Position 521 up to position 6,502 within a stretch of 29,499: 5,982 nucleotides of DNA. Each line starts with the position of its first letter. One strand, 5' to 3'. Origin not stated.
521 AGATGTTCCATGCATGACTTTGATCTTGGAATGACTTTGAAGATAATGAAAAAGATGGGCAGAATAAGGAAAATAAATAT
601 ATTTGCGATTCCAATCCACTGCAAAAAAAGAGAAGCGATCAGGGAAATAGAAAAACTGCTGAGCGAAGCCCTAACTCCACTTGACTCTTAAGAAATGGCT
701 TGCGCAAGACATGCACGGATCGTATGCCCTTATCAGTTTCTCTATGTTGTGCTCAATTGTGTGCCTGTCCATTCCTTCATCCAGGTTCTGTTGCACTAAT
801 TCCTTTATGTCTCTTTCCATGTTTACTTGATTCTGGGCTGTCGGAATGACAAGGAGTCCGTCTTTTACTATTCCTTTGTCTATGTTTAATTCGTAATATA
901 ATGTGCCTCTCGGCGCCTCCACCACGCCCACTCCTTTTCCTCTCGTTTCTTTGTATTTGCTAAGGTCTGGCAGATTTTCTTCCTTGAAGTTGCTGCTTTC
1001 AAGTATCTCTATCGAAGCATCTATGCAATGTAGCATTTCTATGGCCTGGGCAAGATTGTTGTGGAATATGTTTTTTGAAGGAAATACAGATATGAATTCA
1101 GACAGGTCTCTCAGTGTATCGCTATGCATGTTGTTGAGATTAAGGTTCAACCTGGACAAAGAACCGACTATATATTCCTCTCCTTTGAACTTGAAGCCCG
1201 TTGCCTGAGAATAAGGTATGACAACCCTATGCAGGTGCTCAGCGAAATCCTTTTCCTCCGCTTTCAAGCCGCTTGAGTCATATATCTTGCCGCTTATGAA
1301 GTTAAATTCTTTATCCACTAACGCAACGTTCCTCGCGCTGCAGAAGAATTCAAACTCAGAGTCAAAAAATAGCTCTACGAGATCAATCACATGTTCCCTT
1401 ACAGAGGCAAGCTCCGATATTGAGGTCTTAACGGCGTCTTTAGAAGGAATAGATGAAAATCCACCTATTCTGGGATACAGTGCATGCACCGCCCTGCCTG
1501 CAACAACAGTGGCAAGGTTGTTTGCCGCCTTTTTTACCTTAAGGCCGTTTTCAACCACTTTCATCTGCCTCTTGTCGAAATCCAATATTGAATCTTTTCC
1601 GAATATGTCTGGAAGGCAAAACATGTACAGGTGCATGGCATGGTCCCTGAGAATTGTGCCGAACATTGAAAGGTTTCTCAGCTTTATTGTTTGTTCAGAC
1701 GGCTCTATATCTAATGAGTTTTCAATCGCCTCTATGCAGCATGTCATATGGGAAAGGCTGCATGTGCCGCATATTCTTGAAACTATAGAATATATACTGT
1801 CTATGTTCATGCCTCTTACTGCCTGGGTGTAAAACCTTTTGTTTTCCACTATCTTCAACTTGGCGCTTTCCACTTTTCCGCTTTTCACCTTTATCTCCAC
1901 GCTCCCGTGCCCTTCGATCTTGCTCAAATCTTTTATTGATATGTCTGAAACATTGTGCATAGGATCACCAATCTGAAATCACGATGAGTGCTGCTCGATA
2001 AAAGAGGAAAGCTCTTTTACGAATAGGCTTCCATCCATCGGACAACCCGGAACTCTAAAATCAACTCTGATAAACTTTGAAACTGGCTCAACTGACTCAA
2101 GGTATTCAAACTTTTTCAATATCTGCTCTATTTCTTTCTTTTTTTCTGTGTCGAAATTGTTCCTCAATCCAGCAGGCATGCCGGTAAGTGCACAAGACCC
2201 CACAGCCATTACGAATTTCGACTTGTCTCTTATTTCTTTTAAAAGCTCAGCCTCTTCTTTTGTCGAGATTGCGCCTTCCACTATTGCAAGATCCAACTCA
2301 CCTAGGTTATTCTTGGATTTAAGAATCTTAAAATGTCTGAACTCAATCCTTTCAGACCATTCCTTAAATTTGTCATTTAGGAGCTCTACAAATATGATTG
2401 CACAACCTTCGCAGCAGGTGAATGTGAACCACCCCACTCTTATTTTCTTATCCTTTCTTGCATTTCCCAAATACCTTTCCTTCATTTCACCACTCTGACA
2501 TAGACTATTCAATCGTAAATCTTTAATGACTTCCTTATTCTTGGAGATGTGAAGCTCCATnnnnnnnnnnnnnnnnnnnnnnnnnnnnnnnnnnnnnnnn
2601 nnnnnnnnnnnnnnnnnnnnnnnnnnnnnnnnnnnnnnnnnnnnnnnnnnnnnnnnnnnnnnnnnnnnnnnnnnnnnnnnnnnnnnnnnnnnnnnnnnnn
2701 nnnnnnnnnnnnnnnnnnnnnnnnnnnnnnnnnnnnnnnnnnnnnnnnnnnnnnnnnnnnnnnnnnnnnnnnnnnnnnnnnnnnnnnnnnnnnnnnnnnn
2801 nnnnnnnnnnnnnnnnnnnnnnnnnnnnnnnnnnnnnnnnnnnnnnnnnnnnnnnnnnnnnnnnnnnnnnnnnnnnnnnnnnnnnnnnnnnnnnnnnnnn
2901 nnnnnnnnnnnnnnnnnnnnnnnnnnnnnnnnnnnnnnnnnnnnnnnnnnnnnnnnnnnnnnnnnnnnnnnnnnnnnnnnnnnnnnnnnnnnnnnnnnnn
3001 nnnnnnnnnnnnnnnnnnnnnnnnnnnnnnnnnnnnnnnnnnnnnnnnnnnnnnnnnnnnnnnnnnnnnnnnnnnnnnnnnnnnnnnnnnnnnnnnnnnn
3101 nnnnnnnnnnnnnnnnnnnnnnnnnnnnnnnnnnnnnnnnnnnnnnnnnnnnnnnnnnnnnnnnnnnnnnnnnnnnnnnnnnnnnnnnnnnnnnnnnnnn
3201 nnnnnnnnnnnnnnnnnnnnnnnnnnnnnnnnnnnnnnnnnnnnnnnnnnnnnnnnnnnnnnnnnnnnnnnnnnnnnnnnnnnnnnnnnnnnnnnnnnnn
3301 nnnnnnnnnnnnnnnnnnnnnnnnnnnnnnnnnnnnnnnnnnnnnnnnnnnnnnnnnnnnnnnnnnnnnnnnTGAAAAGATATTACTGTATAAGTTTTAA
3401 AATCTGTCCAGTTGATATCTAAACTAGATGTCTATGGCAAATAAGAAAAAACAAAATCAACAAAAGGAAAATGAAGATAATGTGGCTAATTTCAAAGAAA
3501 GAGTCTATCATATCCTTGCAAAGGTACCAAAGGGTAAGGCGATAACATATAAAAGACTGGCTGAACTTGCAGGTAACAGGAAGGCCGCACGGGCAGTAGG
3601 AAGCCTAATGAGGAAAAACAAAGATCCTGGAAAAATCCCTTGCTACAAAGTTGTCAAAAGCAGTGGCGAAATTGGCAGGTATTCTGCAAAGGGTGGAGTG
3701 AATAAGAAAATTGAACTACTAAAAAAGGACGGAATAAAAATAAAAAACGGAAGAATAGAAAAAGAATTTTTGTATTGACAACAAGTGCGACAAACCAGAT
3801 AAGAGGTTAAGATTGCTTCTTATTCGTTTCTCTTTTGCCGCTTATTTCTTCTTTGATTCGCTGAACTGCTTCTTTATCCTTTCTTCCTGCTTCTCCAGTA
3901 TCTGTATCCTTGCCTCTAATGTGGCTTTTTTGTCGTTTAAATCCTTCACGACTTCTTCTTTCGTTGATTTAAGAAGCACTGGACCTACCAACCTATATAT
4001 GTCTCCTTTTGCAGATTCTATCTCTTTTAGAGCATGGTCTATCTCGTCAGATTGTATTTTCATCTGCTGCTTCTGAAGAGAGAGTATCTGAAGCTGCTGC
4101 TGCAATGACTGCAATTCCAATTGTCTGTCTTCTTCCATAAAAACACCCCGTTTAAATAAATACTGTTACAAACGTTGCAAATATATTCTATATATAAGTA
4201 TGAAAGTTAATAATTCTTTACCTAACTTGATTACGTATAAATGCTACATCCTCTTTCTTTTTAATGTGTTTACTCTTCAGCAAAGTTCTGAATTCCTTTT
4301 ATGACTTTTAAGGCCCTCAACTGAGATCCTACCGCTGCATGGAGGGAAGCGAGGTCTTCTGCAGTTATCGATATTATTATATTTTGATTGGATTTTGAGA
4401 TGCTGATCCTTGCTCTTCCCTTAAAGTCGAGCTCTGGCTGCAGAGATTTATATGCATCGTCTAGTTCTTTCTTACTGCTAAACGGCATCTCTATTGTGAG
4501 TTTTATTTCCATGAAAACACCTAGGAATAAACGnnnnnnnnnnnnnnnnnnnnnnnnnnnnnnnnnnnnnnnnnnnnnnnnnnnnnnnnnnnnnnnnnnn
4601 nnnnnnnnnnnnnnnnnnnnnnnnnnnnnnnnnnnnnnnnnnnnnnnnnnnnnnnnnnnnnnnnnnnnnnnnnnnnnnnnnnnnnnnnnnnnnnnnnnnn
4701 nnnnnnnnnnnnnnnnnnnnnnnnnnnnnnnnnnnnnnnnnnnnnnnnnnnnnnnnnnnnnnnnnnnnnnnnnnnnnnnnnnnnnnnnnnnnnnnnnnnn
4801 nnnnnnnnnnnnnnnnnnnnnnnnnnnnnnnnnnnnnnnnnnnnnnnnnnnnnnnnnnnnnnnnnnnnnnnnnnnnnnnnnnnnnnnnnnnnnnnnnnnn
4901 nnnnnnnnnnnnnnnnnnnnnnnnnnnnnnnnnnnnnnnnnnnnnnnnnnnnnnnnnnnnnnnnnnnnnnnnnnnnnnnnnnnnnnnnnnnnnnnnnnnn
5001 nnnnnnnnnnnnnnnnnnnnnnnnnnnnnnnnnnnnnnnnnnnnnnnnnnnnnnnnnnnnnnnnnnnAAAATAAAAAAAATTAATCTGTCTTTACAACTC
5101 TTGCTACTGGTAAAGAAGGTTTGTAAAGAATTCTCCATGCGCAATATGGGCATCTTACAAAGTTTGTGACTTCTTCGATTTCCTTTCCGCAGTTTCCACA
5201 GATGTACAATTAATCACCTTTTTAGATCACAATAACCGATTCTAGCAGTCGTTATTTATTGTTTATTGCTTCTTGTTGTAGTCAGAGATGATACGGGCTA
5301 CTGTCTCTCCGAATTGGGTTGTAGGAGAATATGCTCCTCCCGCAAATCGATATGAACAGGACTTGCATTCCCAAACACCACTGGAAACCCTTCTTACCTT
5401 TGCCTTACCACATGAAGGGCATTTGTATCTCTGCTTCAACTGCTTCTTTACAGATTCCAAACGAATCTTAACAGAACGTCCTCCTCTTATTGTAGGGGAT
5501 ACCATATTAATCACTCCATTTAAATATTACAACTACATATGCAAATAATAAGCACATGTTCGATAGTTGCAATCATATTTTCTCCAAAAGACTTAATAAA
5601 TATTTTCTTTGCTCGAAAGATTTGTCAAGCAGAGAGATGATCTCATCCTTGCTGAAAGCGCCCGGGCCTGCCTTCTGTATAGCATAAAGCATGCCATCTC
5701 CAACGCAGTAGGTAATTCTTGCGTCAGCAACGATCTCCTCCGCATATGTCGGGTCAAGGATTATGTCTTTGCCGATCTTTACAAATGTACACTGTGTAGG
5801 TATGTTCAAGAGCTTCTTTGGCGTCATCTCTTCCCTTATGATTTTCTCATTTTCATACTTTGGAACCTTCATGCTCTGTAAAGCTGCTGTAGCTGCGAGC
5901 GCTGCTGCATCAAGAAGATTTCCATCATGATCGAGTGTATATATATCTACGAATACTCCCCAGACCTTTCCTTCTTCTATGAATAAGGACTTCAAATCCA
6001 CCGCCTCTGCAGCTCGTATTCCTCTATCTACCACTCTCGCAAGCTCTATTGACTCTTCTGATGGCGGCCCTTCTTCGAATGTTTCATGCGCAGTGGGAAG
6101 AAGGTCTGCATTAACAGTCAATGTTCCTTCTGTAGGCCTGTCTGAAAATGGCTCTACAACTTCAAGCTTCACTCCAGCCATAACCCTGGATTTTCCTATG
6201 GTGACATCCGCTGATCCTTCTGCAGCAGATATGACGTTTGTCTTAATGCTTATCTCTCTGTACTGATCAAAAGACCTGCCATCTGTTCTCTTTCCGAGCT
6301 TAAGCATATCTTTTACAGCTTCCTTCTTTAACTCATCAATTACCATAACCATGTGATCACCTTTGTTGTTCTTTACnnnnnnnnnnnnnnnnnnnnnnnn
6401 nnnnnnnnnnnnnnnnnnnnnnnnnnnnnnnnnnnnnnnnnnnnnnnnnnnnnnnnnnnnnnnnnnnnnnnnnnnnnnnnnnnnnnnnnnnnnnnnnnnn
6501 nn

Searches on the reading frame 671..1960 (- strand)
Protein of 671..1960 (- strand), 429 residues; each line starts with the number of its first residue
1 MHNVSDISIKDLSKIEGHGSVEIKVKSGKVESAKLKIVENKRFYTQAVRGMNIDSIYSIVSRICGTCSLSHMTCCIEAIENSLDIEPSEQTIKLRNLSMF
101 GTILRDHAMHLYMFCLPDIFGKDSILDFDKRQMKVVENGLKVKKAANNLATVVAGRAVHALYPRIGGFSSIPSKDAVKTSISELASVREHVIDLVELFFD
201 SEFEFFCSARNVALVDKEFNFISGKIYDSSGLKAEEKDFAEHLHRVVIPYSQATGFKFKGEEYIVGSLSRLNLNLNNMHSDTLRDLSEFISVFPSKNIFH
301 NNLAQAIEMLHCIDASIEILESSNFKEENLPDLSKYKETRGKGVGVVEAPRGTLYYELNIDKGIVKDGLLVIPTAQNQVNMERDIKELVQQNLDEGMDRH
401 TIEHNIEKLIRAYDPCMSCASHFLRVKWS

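Call 10: search_protein_families(library=pfam, proteins=[window:671-1960:-])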
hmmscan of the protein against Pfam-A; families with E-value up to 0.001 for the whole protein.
window:671-1960:- (429 aa): 1 family
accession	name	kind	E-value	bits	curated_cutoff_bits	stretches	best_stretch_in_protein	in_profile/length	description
PF00374.24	NiFeSe_Hases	-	1.8e-26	93.6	25.8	2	261-422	354-508/508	Nickel-dependent hydrogenase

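Call 54: find_encoding_contigs(protein=window:671-1960:-, flank=10000, max_places=4)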
Protein window:671-1960:- (429 aa): 1 contig read that carries it; 1 place shown.
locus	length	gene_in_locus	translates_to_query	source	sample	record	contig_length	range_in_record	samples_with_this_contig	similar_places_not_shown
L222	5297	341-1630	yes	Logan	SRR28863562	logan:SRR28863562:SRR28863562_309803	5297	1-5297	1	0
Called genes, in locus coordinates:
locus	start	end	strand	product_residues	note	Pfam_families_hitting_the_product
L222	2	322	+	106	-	?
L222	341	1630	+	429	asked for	PF00374:NiFeSe_Hases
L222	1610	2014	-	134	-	-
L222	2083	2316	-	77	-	PF12797:Fer4_2 (weak), PF00037:Fer4 (faint), PF13459:Fer4_15, PF13370:Fer4_13, PF12838:Fer4_7 (faint)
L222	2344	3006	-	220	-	PF01558:POR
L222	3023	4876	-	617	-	PF01855:POR_N, PF02775:TPP_enzyme_C, PF13237:Fer4_10 (faint), PF14697:Fer4_21 (weak), PF12838:Fer4_7 (weak), PF00037:Fer4 (weak)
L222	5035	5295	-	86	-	?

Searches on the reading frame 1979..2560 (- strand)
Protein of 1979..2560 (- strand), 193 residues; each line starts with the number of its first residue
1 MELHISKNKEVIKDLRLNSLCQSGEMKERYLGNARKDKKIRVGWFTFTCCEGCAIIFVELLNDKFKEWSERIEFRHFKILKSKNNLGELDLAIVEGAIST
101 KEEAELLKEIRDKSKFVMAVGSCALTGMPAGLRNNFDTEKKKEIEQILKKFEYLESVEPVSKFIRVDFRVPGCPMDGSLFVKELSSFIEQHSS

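Call 10: search_protein_families(library=pfam, proteins=[window:1979-2560:-])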
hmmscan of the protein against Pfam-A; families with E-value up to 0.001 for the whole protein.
window:1979-2560:- (193 aa): 1 family
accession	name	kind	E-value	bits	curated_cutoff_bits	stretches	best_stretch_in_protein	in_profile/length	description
PF01058.29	Oxidored_q6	-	4.4e-23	81.9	27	1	50-182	1-123/128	NADH ubiquinone oxidoreductase, 20 Kd subunit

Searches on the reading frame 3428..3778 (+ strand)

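Call 10: search_protein_families(library=pfam, proteins=[window:3428-3778:+])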
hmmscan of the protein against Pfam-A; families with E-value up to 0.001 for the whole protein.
window:3428-3778:+ (116 aa): 1 family
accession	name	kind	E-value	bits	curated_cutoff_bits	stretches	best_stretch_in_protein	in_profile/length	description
PF01035.26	DNA_binding_1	-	1.5e-26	92.5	27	1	21-103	1-81/81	6-O-methylguanine DNA methyltransferase, DNA binding domain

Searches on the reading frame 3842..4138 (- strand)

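Call 10: search_protein_families(library=pfam, proteins=[window:3842-4138:-])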
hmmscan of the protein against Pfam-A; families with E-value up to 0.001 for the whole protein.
window:3842-4138:- (98 aa): 1 family
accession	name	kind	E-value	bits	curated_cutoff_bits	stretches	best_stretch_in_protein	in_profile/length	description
PF01920.25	Prefoldin_2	-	2e-20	73.1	27.6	1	4-98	2-98/106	Prefoldin subunit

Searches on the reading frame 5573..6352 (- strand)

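Call 10: search_protein_families(library=pfam, proteins=[window:5573-6352:-])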
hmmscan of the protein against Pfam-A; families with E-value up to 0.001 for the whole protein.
window:5573-6352:- (259 aa): 2 families
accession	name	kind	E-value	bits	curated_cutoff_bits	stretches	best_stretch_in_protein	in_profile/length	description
PF01138.27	RNase_PH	-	9.8e-33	113.8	25.5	1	30-164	1-130/130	3' exoribonuclease family, domain 1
PF03725.20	RNase_PH_C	-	3.2e-09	37.1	20.8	1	184-247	2-66/67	3' exoribonuclease family, domain 2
